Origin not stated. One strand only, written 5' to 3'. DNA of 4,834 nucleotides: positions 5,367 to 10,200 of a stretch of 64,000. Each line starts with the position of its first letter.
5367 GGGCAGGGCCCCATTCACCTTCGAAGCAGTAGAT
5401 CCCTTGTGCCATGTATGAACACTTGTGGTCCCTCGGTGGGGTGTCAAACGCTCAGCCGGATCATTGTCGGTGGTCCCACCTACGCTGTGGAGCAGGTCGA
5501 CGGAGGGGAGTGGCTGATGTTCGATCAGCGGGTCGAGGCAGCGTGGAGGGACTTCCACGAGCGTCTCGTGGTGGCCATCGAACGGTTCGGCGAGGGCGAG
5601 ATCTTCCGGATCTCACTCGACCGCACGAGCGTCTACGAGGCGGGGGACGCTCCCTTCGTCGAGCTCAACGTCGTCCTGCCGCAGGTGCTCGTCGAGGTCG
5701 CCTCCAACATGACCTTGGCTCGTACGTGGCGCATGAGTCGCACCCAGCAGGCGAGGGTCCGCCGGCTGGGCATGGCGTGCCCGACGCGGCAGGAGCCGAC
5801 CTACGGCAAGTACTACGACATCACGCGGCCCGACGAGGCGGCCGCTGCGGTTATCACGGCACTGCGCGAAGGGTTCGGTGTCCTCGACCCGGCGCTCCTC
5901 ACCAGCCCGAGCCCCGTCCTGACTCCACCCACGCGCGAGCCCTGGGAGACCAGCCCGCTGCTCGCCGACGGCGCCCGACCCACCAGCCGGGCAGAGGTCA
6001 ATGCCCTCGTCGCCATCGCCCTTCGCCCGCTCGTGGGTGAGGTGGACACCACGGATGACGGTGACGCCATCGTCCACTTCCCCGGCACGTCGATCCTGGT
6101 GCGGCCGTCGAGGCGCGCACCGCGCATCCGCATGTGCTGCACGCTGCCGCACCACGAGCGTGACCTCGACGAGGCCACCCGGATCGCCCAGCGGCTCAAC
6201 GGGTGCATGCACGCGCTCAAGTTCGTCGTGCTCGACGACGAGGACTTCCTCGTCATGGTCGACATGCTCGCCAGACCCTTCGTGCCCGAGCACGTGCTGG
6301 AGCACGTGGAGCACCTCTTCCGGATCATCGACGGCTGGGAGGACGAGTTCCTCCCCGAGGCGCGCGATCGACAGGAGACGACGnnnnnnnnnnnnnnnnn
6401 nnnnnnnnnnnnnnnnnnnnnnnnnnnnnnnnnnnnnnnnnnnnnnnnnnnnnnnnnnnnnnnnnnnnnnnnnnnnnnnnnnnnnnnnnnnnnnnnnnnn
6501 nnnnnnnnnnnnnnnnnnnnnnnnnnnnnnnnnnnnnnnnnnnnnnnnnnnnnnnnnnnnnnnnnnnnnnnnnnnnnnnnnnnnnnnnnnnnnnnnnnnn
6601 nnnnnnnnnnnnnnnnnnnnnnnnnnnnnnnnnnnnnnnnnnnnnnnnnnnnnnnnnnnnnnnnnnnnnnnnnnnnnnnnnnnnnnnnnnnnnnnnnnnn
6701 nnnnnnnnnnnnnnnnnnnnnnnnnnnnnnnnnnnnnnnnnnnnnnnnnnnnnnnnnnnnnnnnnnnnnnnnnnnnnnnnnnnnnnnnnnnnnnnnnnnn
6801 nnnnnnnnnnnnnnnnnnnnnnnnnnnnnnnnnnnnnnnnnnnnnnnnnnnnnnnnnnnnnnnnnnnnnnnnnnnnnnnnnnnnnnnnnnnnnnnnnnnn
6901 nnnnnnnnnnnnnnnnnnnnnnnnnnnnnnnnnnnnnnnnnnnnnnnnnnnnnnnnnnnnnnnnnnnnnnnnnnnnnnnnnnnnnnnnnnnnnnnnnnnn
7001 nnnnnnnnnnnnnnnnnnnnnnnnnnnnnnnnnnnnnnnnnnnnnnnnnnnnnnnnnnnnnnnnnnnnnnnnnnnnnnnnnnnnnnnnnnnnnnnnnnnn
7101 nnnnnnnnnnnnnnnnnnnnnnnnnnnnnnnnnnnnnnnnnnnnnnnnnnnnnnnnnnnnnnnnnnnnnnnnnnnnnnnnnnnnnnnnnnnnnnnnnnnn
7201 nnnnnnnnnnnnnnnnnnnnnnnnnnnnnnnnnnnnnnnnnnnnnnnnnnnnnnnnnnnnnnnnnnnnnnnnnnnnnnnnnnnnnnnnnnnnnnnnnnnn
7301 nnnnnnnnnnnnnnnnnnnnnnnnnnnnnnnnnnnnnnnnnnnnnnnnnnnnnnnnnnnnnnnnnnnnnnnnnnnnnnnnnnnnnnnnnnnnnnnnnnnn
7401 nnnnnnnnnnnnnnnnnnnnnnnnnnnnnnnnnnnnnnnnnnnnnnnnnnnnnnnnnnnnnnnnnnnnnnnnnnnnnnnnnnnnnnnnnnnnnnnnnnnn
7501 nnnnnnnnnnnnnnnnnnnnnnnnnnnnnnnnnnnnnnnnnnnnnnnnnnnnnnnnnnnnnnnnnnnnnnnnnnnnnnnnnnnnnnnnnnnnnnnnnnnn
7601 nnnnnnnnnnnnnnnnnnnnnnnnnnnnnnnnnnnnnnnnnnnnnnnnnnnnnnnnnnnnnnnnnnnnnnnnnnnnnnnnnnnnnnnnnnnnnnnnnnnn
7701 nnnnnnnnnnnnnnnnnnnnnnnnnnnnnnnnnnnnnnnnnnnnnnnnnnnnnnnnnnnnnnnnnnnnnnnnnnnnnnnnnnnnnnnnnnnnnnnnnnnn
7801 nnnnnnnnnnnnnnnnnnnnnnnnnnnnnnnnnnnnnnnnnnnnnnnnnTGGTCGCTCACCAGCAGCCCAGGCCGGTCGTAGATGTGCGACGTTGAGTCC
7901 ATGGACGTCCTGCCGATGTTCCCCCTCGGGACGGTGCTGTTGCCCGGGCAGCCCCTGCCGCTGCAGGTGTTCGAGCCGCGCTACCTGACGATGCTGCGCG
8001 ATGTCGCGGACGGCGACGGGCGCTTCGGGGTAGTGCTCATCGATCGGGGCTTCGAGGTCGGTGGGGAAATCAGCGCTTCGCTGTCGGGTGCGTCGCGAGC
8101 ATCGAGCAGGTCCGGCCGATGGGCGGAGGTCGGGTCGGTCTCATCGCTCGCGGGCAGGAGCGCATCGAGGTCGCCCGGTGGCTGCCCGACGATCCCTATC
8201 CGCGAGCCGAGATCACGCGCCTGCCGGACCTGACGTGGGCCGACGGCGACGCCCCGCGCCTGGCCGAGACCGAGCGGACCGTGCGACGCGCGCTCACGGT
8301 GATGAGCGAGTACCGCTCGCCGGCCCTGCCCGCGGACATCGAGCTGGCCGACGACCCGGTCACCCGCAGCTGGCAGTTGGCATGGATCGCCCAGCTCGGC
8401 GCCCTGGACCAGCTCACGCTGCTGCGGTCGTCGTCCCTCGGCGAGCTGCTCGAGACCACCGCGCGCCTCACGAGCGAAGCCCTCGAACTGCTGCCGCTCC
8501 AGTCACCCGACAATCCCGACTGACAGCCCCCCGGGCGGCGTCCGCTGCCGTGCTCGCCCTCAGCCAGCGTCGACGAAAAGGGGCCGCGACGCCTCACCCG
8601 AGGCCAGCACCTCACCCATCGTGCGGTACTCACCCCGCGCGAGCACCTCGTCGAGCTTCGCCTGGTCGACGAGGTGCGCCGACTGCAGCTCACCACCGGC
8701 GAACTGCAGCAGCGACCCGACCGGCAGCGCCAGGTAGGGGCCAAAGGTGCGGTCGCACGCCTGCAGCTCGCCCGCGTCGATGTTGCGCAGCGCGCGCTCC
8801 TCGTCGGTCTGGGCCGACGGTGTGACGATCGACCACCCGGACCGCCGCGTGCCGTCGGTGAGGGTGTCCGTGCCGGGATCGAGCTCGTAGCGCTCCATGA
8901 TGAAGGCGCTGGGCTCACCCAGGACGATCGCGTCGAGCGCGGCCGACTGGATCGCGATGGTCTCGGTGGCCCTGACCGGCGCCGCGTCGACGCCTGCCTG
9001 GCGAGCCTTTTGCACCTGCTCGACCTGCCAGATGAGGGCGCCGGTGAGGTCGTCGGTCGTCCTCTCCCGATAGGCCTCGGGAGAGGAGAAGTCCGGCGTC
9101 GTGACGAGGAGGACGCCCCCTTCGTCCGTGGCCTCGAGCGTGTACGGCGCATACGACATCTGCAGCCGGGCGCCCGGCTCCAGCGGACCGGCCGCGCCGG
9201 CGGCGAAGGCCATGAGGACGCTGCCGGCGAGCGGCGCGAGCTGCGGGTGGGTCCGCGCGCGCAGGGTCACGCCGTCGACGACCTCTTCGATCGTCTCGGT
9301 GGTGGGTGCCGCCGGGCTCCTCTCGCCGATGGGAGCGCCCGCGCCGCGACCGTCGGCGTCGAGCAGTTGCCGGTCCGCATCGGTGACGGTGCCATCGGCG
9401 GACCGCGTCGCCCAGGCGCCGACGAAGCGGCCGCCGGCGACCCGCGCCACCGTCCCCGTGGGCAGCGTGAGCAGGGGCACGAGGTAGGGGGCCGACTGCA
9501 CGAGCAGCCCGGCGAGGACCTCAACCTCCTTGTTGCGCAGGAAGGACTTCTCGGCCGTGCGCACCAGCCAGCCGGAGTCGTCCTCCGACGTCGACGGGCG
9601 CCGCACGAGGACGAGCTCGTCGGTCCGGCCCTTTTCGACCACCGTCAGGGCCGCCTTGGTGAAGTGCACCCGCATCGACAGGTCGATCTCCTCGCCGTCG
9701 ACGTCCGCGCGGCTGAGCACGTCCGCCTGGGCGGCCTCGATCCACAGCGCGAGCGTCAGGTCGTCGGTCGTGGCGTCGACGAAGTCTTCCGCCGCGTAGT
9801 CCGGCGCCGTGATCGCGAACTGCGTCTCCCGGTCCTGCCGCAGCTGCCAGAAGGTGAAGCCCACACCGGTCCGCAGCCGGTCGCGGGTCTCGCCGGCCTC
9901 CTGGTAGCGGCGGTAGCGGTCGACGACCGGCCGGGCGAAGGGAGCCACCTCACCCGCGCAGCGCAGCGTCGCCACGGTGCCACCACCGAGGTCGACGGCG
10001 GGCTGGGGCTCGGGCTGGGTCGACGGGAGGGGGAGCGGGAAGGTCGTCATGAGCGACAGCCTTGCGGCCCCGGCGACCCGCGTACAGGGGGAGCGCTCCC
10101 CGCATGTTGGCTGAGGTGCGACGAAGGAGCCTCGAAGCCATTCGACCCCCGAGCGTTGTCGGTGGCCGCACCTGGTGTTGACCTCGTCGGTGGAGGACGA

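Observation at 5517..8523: Operon: tandem-YbjN chaperone-like protein, zinc-ribbon-serpin, LON N-terminal domain protein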

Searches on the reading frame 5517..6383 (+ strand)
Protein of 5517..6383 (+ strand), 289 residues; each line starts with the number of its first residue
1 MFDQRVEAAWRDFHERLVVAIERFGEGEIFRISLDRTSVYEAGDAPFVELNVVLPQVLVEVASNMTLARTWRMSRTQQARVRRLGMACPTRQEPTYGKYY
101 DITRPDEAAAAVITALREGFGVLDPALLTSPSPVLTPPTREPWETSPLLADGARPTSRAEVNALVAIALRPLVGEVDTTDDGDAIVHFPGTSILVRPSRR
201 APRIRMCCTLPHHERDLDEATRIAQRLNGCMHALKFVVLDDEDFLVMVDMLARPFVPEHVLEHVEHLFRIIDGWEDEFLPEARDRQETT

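Call 8: search_protein_families(library=pfam, max_evalue=1, proteins=[window:5517-6383:+])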
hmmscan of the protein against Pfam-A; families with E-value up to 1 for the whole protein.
seq(289 aa): 2 families
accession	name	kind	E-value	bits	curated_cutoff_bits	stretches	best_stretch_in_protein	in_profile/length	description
PF22552.1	TY-Chap3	-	1.8e-15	58.1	27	1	9-128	2-117/117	T3SS (YopN, CesT) and YbjN peptide-binding chaperone 3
PF22551.1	TY-Chap1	-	2e-15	57.1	27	1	160-279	2-121/132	T3SS (YopN, CesT) and YbjN peptide-binding chaperone 1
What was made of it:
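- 5517..6386 (+): g1: tandem TY-chaperone protein (TY-Chap3 + TY-Chap1), 289 aa. Pfam PF22552 at 1.8e-15 and PF22551 at 2e-15 (call 8).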

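Call 9: search_protein_families(library=ncbifam, max_evalue=1, proteins=[window:5517-6383:+])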
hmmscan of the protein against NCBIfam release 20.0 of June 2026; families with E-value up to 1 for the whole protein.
seq(289 aa): 0 families

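Call 37: search_protein_families(library=padloc, max_evalue=0.01, proteins=[window:5517-6383:+])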
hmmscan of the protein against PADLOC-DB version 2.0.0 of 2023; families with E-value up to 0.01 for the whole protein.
window:5517-6383:+ (289 aa): 0 families

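Call 46: find_homologous_proteins(query=window:5517-6383:+, max_evalue=0.001)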
Query window:5517-6383:+ (289 aa): 10 proteins with E <= 0.001 among 5359 candidates.
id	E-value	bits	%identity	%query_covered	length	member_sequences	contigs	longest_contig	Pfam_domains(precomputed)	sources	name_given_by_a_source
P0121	2.3e-183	626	96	100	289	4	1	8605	PF22551.2,PF22552.3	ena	-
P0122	6.0e-183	625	96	100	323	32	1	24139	PF22551.2,PF22552.3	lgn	-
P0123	2.1e-122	426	68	100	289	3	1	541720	PF22551.2,PF22552.3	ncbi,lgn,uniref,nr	ncbi:hypothetical protein ASG73_04640 [Janibacter sp. Soil728]|uniref:T3SS (YopN, CesT) and YbjN pep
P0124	6.5e-118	411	66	100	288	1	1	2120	PF22551.2,PF22552.3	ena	-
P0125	2.6e-116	406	65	100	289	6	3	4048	PF22551.2,PF22552.3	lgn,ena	-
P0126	5.6e-115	402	64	99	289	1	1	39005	PF22551.2,PF22552.3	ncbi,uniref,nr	ncbi:T3SS (YopN, CesT) and YbjN peptide-binding chaperone 1 [Janibacter anophelis]|uniref:T3SS (YopN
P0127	9.5e-115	401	65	100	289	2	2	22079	PF22551.2,PF22552.3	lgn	-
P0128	9.8e-115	401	64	100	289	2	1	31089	PF22551.2,PF22552.3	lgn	-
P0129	1.3e-112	394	65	100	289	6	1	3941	PF22551.2,PF22552.3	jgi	jgi:hypothetical protein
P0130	1.3e-60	223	44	98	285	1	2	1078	PF22551.2,PF22552.3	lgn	-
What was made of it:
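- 5517..6386 (+): Homologs of 64-96% identity occur only in Janibacter-like genomes (call 46).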

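Call 87: find_encoding_contigs(protein=P0126, flank=7000, max_places=2)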
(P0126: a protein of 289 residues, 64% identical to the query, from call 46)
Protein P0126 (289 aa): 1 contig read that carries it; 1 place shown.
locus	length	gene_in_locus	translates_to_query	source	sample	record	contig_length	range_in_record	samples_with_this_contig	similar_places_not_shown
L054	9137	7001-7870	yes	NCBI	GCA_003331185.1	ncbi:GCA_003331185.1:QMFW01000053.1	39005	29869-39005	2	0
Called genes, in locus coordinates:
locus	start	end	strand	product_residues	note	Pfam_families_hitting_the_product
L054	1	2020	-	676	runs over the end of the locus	PF13245:AAA_19, PF13604:AAA_30 (faint), PF00580:UvrD-helicase (weak)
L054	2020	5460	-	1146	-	PF00176:SNF2-rel_dom, PF04851:ResIII, PF00270:DEAD (weak), PF00271:Helicase_C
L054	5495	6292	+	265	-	-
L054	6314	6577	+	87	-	PF08000:bPH_1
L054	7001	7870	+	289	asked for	PF22552:TY-Chap3, PF22551:TY-Chap1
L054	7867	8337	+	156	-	-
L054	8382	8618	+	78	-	PF02604:PhdYeFM_antitox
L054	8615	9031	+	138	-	PF01850:PIN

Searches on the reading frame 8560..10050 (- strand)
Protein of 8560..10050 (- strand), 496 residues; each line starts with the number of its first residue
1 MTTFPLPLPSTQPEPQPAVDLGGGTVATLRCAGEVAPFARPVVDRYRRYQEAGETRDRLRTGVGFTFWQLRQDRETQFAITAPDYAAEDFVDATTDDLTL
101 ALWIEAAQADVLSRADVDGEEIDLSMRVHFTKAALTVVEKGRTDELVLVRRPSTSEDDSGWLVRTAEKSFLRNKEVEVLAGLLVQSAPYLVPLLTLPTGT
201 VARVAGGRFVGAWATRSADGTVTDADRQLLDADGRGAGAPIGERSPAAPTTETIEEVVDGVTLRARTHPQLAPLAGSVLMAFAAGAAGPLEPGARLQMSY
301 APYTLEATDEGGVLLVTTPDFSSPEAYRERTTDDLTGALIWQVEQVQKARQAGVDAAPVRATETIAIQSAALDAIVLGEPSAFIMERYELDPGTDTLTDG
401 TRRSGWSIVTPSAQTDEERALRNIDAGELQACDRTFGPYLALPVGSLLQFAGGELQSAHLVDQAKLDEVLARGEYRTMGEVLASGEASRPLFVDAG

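Call 8: search_protein_families(library=pfam, max_evalue=1, proteins=[window:8560-10050:-])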
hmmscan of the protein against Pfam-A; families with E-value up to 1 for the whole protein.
window:8560-10050:- (496 aa): 1 family
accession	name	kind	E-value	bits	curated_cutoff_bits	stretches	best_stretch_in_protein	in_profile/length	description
PF24719.1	Imm33-like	-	8.2e-10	38.9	27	2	108-204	2-92/103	Imm33-like domain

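Call 9: search_protein_families(library=ncbifam, max_evalue=1, proteins=[window:8560-10050:-])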
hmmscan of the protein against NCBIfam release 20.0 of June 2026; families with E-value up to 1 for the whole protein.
window:8560-10050:- (496 aa): 0 families

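Call 37: search_protein_families(library=padloc, max_evalue=0.01, proteins=[window:8560-10047:-])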
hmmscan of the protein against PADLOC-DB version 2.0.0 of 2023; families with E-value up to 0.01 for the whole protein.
window:8560-10047:- (495 aa): 0 families
